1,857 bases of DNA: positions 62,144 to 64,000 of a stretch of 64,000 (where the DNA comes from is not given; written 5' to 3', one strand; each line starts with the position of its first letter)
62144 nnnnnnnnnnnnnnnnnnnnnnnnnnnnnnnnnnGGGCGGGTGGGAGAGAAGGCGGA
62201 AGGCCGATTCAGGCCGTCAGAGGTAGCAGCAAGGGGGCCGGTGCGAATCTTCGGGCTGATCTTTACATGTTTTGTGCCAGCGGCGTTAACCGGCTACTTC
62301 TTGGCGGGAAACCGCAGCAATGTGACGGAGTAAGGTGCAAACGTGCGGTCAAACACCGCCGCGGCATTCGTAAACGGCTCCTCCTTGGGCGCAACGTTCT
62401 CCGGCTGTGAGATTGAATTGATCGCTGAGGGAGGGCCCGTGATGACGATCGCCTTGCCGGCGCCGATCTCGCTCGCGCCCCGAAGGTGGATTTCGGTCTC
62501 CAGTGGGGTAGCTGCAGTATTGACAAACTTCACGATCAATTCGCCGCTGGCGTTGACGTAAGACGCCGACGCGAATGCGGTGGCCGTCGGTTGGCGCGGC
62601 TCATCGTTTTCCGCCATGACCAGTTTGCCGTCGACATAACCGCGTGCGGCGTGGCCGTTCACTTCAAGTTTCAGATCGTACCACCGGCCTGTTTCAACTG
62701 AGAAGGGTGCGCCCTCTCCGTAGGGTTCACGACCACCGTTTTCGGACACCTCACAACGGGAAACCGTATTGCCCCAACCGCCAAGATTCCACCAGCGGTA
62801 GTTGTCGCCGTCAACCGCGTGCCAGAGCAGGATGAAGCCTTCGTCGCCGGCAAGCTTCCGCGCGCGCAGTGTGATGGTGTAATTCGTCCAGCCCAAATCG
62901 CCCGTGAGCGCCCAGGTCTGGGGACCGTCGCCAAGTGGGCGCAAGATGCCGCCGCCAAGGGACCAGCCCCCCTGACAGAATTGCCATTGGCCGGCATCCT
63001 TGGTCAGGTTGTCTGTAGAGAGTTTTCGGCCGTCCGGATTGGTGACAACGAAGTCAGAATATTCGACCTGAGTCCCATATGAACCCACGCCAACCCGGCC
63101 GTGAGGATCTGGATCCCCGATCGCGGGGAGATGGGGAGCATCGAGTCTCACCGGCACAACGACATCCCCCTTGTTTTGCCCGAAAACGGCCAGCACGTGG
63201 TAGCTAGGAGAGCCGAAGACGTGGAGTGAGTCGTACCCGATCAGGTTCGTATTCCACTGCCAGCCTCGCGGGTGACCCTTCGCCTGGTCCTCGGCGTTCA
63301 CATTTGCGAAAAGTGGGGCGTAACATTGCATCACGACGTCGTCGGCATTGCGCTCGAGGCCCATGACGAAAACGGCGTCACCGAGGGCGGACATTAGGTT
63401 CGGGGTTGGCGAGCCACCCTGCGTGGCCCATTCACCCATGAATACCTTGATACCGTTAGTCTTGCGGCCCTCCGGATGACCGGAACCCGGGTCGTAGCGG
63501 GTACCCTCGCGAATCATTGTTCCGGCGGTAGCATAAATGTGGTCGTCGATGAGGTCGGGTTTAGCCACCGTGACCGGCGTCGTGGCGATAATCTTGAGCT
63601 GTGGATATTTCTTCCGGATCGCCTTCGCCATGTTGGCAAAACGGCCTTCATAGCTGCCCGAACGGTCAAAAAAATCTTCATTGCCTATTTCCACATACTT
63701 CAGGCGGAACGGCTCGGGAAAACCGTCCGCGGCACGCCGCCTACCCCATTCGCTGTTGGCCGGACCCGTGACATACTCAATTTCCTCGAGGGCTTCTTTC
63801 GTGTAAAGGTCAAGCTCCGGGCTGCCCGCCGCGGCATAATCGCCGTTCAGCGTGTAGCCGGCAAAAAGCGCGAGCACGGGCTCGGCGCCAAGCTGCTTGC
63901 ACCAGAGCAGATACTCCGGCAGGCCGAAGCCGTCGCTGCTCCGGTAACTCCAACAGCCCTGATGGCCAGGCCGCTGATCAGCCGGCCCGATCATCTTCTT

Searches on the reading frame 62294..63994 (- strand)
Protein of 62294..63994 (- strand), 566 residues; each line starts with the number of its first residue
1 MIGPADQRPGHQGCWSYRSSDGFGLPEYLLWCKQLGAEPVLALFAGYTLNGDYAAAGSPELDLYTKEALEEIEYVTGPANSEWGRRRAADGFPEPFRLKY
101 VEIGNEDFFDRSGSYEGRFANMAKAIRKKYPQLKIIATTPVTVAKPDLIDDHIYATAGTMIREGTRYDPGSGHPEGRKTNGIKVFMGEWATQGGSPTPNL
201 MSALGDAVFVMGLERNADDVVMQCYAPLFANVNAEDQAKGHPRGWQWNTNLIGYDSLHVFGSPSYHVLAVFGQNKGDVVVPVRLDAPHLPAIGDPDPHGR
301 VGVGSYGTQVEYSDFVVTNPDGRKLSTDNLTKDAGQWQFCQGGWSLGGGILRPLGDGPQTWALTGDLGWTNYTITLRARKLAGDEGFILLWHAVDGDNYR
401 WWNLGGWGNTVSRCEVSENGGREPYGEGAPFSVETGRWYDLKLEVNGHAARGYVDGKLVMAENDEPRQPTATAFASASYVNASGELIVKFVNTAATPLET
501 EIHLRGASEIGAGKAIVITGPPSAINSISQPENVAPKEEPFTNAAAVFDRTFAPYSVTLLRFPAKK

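Call 80: search_protein_families(library=pfam, proteins=[window:62294-63994:-], max_evalue=0.00001)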
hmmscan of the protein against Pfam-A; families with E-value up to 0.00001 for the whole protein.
window:62294-63994:- (566 aa): 2 families
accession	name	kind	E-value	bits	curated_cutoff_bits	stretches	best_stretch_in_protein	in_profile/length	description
PF06964.18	Alpha-L-AF_C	-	8.9e-26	91.5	27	1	187-556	1-165/165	Alpha-L-arabinofuranosidase C-terminal domain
PF22848.2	ASD1_dom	-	6.6e-20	72.1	22.2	1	2-140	34-181/239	Alpha-L-arabinofuranosidase 1 domain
